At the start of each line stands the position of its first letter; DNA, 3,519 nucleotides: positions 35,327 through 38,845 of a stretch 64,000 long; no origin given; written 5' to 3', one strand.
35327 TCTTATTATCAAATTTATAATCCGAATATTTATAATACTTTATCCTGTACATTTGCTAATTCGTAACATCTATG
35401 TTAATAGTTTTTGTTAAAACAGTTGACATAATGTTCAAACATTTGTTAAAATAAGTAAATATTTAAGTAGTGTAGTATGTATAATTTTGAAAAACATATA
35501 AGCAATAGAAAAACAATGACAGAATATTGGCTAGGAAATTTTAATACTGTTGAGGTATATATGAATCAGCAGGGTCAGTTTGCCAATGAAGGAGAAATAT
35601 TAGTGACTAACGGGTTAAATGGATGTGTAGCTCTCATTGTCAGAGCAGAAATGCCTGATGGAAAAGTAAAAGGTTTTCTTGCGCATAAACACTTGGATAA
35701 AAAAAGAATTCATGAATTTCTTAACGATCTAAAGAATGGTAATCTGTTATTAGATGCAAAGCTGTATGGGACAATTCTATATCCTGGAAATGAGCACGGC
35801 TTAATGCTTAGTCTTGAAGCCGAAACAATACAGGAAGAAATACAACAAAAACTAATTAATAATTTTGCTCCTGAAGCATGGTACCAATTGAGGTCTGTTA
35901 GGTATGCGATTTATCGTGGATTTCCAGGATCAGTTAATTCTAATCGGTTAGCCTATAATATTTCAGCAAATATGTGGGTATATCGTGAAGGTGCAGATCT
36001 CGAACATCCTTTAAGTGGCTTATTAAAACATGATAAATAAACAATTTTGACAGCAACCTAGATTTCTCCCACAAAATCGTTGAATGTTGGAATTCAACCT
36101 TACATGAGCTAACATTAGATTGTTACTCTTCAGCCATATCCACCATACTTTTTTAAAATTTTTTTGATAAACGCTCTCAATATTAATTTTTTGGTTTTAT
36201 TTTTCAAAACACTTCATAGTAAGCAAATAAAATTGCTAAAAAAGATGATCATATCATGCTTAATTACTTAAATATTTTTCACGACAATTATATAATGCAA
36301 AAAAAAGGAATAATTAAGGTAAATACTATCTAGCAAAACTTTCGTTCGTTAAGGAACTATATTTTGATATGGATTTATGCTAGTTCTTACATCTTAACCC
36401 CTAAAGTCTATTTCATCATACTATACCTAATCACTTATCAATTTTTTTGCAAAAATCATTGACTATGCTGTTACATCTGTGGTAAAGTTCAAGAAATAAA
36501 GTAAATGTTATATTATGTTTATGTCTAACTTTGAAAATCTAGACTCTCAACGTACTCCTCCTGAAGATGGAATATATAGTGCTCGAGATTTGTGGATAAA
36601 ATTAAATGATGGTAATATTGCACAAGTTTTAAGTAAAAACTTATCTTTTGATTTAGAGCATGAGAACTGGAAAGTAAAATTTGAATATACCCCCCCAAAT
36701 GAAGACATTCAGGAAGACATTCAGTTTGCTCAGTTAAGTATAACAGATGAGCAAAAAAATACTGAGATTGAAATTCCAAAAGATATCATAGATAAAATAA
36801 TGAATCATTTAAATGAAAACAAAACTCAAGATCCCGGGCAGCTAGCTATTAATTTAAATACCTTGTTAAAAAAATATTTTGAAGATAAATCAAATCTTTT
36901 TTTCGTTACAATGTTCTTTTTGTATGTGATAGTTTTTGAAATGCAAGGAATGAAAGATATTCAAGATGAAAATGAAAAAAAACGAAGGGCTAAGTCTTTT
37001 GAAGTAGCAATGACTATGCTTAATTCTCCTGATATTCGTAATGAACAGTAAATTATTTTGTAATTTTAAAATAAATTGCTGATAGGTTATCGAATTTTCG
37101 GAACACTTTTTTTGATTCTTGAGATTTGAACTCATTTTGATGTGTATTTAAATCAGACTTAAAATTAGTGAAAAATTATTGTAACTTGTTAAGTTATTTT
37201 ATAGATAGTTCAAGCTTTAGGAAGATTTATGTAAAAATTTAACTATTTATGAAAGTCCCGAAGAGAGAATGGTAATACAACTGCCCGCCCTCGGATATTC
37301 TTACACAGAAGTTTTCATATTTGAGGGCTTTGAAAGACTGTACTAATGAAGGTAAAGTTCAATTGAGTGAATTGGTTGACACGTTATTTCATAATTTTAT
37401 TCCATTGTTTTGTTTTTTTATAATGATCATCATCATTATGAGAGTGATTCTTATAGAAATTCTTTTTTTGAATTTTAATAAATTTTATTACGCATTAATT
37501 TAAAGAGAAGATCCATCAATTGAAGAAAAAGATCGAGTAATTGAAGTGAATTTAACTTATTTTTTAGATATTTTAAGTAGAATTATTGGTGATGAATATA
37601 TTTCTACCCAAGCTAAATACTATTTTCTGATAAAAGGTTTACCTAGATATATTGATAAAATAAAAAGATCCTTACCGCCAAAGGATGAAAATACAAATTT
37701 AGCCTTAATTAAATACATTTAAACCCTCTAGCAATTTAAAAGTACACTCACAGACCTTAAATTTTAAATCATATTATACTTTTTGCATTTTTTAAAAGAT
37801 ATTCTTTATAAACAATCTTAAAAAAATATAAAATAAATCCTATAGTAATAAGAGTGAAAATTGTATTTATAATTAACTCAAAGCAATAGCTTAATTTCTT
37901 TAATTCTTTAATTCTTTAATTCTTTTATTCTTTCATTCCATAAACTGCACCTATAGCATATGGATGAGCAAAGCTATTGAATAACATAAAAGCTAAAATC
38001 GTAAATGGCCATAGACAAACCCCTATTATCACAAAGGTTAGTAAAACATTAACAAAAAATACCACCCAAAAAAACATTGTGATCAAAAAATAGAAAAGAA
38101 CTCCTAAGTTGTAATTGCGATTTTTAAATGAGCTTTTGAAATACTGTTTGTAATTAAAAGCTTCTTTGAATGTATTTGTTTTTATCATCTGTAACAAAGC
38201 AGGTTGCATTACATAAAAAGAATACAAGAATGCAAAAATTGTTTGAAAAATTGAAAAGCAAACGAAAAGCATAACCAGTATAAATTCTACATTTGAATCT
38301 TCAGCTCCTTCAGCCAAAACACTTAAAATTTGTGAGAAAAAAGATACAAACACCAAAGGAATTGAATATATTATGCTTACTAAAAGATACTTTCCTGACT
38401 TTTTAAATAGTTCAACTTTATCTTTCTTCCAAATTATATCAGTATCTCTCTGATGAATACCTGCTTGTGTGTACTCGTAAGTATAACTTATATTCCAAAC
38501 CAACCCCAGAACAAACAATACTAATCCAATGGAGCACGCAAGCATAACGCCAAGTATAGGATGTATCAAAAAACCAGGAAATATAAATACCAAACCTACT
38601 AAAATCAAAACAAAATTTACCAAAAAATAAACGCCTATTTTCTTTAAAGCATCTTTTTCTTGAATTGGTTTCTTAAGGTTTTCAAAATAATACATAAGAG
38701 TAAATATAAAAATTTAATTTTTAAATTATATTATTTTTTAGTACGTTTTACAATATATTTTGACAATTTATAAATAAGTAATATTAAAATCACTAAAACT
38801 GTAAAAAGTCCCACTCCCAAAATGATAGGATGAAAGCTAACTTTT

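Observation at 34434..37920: tRNA-Glu-adjacent island of orphan ORFs with atypical composition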

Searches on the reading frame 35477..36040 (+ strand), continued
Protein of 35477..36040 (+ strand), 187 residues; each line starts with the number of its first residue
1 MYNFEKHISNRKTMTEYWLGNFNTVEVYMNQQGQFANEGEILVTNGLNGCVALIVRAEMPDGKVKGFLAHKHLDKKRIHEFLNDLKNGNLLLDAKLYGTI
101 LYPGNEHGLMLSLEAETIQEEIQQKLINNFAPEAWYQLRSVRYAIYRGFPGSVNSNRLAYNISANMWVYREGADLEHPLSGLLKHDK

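Call 54: search_protein_families(library=pfam, alignment_id=A1, max_evalue=10)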
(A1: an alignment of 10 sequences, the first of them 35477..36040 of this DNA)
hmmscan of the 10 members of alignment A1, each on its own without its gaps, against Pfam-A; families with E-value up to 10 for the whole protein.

A. member 1, window:35477-36040:+ (187 aa): 1 family
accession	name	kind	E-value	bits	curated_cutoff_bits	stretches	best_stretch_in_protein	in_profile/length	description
PF16581.11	HIGH_NTase1_ass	-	0.17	12.3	26.7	1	72-157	94-176/205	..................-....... C-terminal region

B. families by the number of members that match (of 10 scanned): 6 families
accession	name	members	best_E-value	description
PF13801.11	Metal_resist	3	0.045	Heavy-metal resistance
PF14389.11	Lzipper-MIP1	1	0.013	Leucine-zipper of ternary complex factor MIP1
PF07283.16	TrbH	1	0.049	Conjugal transfer protein TrbH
PF23252.1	KH_PARP14_5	1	0.13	PARP14, fifth type I KH domain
PF16581.11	HIGH_NTase1_ass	1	0.17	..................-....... C-terminal region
PF07742.17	BTG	1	0.2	BTG family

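Call 55: search_protein_families(library=ncbifam, proteins=[window:35477-36040:+, P0013], max_evalue=1)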
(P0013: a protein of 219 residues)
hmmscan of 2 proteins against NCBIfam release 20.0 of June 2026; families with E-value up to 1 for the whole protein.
window:35477-36040:+ (187 aa): 2 families
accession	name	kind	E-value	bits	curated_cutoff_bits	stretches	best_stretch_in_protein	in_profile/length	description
TIGR03016.1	pepcterm_hypo_1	hypoth_equivalog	0.099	11.6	90.85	1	8-119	267-374/477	TIGR03016 family PEP-CTERM system-associated outer membrane protein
NF010677.0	PRK14075.1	equivalog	0.2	11.2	260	1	66-127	75-131/257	NAD(+) kinase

P0013 (219 aa): 0 families

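Call 70: list_cluster_members(proteins=[L002:8629-9597:+, L002:10926-11393:-, L003:12223-13758:+, L003:99-1205:-, L006:6338-7822:-, L024:3486-4484:+, L025:5340-6917:-, L025:1923-3041:-])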
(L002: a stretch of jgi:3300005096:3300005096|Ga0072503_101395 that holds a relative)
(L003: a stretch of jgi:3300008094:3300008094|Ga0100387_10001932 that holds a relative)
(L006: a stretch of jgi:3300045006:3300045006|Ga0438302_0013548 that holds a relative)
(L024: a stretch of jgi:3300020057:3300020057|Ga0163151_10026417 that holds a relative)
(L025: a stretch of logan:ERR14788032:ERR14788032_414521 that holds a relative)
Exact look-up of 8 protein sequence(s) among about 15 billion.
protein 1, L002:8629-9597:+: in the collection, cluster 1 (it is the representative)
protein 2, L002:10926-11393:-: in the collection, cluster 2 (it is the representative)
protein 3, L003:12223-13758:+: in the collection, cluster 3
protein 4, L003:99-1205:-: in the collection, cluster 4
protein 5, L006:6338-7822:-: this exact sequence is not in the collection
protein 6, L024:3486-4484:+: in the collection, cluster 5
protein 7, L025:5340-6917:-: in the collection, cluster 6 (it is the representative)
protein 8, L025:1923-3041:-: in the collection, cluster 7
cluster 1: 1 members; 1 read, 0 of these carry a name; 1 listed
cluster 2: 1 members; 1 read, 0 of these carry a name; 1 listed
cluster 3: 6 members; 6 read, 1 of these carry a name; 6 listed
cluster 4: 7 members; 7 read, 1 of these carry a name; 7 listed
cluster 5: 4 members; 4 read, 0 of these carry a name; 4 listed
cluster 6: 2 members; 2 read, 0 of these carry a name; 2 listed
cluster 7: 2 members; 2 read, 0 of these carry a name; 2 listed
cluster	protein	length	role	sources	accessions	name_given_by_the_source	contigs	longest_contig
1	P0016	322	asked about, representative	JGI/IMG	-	-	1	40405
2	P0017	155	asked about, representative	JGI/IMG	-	-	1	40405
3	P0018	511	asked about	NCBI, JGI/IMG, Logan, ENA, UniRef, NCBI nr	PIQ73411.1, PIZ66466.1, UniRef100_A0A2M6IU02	hypothetical protein COV58_02705 [Candidatus Roizmanbacteria bacterium ... | Glycosyltransferase RgtA/B/C/D-like domain-containing protein n=2 Tax=Candidatus ... | MAG: hypothetical protein COV58_02705 [Candidatus Roizmanbacteria bacterium ...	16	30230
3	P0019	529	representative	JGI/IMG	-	-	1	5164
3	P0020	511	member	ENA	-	-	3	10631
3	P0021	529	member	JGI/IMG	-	-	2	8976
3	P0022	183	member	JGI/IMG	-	-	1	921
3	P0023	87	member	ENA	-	-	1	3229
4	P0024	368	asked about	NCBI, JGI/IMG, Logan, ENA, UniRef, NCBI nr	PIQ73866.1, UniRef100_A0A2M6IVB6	GTPase HflX [Candidatus Roizmanbacteria bacterium CG11_big_fil_rev_8_21_14_0_20_36_8] | GTPase HflX n=1 Tax=Candidatus Roizmanbacteria bacterium ... | MAG: GTPase HflX [Candidatus Roizmanbacteria bacterium CG11_big_fil_rev_8_21_14_0_20_36_8]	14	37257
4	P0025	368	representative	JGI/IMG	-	-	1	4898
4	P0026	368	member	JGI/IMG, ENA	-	-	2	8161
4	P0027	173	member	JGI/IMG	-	-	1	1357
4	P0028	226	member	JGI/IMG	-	-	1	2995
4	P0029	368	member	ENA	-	-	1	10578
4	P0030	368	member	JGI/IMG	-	-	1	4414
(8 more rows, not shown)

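Call 85: search_dna_similar(query=window:35477-36040:+, collection=phages, mode=protein, max_evalue=1, max_rows=5)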
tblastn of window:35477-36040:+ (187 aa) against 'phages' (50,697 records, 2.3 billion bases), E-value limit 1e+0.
No match.

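Call 97: find_encoding_contigs(protein=P0005, flank=10000, max_places=3)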
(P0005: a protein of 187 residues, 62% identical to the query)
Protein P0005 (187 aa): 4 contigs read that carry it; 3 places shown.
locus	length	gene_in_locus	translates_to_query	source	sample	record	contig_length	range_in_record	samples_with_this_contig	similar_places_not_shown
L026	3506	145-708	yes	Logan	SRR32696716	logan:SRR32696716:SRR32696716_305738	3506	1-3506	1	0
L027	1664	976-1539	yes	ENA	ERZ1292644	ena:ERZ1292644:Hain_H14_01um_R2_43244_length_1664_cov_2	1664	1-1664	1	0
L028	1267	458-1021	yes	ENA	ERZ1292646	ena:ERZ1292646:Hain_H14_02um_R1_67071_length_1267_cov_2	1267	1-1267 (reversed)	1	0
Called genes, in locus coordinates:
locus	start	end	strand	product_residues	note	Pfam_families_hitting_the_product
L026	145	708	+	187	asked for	-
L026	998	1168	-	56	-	-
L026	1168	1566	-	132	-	PF01850:PIN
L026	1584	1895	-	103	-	PF04014:MazE_antitoxin (weak)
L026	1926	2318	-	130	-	PF01850:PIN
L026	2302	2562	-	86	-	PF02604:PhdYeFM_antitox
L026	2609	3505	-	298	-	?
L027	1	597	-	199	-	?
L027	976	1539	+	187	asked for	-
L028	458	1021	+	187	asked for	-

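Call 98: find_encoding_contigs(protein=P0015, flank=10000, max_places=3)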
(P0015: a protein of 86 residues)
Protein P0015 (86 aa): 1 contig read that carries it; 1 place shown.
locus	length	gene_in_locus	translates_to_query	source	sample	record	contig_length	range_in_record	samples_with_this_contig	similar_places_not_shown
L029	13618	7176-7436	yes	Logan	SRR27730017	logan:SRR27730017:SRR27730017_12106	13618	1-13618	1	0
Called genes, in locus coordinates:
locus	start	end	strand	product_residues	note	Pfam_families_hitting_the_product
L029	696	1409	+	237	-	PF09335:VTT_dom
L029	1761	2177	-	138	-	-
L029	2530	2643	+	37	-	-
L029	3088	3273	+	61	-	-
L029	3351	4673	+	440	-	-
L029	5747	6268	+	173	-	-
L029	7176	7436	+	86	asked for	-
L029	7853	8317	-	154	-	-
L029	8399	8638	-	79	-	-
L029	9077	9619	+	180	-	-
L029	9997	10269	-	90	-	PF02823:ATP-synt_DE_N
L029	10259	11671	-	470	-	PF02874:ATP-synt_ab_N, PF00006:ATP-synt_ab, PF22919:ATP-synt_VA_C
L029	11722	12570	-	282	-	PF00231:ATP-synt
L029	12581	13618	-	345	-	?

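Call 99: find_encoding_contigs(protein=P0014, flank=10000, max_places=3)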
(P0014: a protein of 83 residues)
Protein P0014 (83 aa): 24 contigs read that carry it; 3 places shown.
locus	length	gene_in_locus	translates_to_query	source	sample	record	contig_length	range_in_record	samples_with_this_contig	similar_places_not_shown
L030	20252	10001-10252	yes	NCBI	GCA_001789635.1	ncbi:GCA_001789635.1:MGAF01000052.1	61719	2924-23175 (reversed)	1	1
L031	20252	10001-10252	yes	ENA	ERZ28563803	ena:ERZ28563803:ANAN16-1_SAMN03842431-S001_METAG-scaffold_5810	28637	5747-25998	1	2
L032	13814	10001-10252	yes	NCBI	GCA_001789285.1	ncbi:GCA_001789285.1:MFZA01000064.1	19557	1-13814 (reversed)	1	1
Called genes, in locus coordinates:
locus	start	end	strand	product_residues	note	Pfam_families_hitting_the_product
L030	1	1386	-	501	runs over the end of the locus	PF13231:PMT_2 (weak)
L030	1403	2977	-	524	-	PF13231:PMT_2 (weak)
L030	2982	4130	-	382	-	PF13231:PMT_2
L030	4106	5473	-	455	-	PF13231:PMT_2 (faint)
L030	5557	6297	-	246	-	PF00535:Glycos_transf_2, PF10111:Glyco_tranf_2_2 (weak)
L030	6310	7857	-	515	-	PF13231:PMT_2 (weak)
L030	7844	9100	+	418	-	-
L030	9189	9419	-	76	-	PF15919:HicB_lk_antitox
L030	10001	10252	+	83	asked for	-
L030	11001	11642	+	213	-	PF25990:Beta-barrel_YknX (weak), PF25967:RND-MFP_C (weak)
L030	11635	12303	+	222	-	PF02463:SMC_N (weak), PF00005:ABC_tran, PF13304:AAA_21 (faint)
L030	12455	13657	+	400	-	PF12704:MacB_PCD, PF02687:FtsX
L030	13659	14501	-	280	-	PF01149:Fapy_DNA_glyco, PF06831:H2TH, PF06827:zf-FPG_IleRS (weak)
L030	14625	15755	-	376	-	PF13439:Glyco_transf_4 (faint), PF00534:Glycos_transf_1, PF13692:Glyco_trans_1_4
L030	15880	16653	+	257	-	PF02673:BacA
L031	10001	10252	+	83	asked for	-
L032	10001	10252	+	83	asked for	-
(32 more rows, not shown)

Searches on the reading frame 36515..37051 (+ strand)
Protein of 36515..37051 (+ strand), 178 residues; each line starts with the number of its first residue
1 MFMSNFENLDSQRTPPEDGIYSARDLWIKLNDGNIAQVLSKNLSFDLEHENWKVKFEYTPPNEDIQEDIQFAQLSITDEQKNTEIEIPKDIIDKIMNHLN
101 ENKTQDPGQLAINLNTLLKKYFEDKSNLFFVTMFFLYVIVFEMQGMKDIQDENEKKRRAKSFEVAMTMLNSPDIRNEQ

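Call 6: search_protein_families(library=pfam, proteins=[window:36515-37051:+], max_evalue=1)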
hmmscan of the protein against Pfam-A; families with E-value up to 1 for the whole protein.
window:36515-37051:+ (178 aa): 2 families
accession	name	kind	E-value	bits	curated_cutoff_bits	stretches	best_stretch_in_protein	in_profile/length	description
PF02201.23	SWIB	-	0.058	13.6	25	1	89-133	21-66/74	SWIB/MDM2 domain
PF23327.1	Chromo_MORC2_6th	-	0.073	13.3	27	1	48-62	30-44/63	ATPase MORC2, chromo domain-like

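Call 7: search_protein_families(library=padloc, proteins=[window:36515-37051:+], max_evalue=1)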
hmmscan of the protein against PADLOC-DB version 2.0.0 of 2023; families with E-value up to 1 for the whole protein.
window:36515-37051:+ (178 aa): 0 families

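Call 8: search_protein_families(library=phrogs, proteins=[window:36515-37051:+], max_evalue=1)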
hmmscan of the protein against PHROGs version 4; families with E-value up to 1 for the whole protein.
window:36515-37051:+ (178 aa): 3 families
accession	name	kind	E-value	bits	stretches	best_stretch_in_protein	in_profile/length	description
phrog_11349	-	unknown function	0.054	14.4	1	44-94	11-62/89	-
phrog_21890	-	lysis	0.1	13.6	1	120-163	130-173/186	endolysin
phrog_33438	-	unknown function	0.15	12.8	0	143-158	22-37/47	-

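Call 20: find_homologous_proteins(query=window:36515-37051:+, max_evalue=10)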
Query window:36515-37051:+ (178 aa): 1 proteins with E <= 10 among 64 candidates.
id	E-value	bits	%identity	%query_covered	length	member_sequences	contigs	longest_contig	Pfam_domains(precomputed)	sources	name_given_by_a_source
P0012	5.6e-110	383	100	99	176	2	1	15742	-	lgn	-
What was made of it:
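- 36515..37051 (+): ORF3, 178 aa. An ORFan with native codon usage and one marginal hydrophobic helix at about residues 128-146. Only a self hit (call 20).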

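Call 55: search_protein_families(library=ncbifam, proteins=[window:36515-37051:+], max_evalue=1)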
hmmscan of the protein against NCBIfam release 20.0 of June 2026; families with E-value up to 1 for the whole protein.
window:36515-37051:+ (178 aa): 1 family
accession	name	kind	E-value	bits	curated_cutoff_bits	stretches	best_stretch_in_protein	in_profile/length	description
NF001659.0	PRK00430.1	equivalog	0.016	15.9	99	1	84-121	57-92/98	DNA-binding transcriptional regulator Fis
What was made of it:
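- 36515..37051 (+): No family hit (calls 6-8, 55).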

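Call 87: search_dna_similar(query=window:36515-37051:+, collection=phages, mode=protein, max_evalue=1, max_rows=5)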
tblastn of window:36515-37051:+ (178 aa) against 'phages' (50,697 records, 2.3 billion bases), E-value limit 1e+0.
No match.

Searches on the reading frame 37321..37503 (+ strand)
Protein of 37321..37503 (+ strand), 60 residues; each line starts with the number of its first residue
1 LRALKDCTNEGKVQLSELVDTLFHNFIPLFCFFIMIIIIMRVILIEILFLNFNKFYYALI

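Call 6: search_protein_families(library=pfam, proteins=[window:37321-37503:+], max_evalue=1)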
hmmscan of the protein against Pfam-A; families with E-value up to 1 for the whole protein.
window:37321-37503:+ (60 aa): 0 families

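Call 7: search_protein_families(library=padloc, proteins=[window:37321-37503:+], max_evalue=1)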
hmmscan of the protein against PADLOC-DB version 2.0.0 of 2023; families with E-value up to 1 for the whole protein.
window:37321-37503:+ (60 aa): 0 families

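Call 8: search_protein_families(library=phrogs, proteins=[window:37321-37503:+], max_evalue=1)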
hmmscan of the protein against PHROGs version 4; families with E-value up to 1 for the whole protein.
window:37321-37503:+ (60 aa): 1 family
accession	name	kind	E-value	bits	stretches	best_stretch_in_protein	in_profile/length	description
phrog_36256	-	unknown function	0.28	12.1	0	4-22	20-38/55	-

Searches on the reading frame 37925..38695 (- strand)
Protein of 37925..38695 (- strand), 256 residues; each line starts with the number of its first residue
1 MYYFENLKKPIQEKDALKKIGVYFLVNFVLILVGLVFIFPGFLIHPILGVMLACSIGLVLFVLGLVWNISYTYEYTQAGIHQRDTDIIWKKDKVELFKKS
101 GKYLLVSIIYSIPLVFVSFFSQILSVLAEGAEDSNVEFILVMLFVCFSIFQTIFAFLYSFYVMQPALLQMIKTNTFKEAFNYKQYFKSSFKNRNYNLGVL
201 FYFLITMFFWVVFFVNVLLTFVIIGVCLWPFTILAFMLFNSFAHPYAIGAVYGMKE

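Call 6: search_protein_families(library=pfam, proteins=[window:37925-38695:-], max_evalue=1)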
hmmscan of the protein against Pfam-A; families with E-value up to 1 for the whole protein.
window:37925-38695:- (256 aa): 2 families
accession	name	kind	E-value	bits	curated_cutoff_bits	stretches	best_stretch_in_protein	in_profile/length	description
PF13197.11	DUF4013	-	5.3e-15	56.1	26.9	1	55-216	3-163/168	Protein of unknown function (DUF4013)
PF13239.11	2TM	-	0.0041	17.6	24.8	1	11-65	7-58/79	2TM domain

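Call 7: search_protein_families(library=padloc, proteins=[window:37925-38695:-], max_evalue=1)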
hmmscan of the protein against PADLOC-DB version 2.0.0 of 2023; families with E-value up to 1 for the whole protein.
window:37925-38695:- (256 aa): 0 families

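Call 8: search_protein_families(library=phrogs, proteins=[window:37925-38695:-], max_evalue=1)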
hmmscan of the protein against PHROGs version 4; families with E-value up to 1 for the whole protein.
window:37925-38695:- (256 aa): 0 families

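Call 105: list_cluster_members(proteins=[window:37925-38695:-, window:32689-34404:+, window:31268-32608:-, window:40468-41277:+, window:38731-40422:-])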
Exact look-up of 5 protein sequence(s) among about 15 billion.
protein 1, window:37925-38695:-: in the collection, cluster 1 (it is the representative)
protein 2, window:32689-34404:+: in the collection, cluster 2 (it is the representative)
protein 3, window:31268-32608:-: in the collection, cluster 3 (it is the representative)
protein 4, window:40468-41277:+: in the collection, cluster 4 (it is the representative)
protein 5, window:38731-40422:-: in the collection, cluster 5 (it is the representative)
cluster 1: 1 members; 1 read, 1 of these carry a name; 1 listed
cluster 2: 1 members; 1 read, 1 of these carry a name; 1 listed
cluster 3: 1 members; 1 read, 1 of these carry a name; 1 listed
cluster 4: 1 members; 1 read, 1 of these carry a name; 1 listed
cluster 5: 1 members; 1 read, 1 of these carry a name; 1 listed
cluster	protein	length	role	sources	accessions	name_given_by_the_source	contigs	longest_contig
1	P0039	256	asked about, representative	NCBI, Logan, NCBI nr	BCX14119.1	MAG: hypothetical protein KatS3mg085_651 [Candidatus Dojkabacteria bacterium]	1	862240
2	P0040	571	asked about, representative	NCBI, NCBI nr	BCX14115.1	MAG: potassium efflux system protein [Candidatus Dojkabacteria bacterium]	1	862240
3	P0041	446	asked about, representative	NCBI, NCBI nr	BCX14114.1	MAG: glucose-6-phosphate 1-dehydrogenase [Candidatus Dojkabacteria bacterium]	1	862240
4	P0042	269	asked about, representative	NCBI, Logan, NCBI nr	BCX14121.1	MAG: ribosomal RNA small subunit methyltransferase A [Candidatus Dojkabacteria bacterium]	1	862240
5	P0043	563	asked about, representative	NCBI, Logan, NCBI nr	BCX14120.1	MAG: hypothetical protein KatS3mg085_652 [Candidatus Dojkabacteria bacterium]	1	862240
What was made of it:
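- Tried and rejected: The flanking proteins are singletons at 90% identity (call 105), so the empty-site test was impossible.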
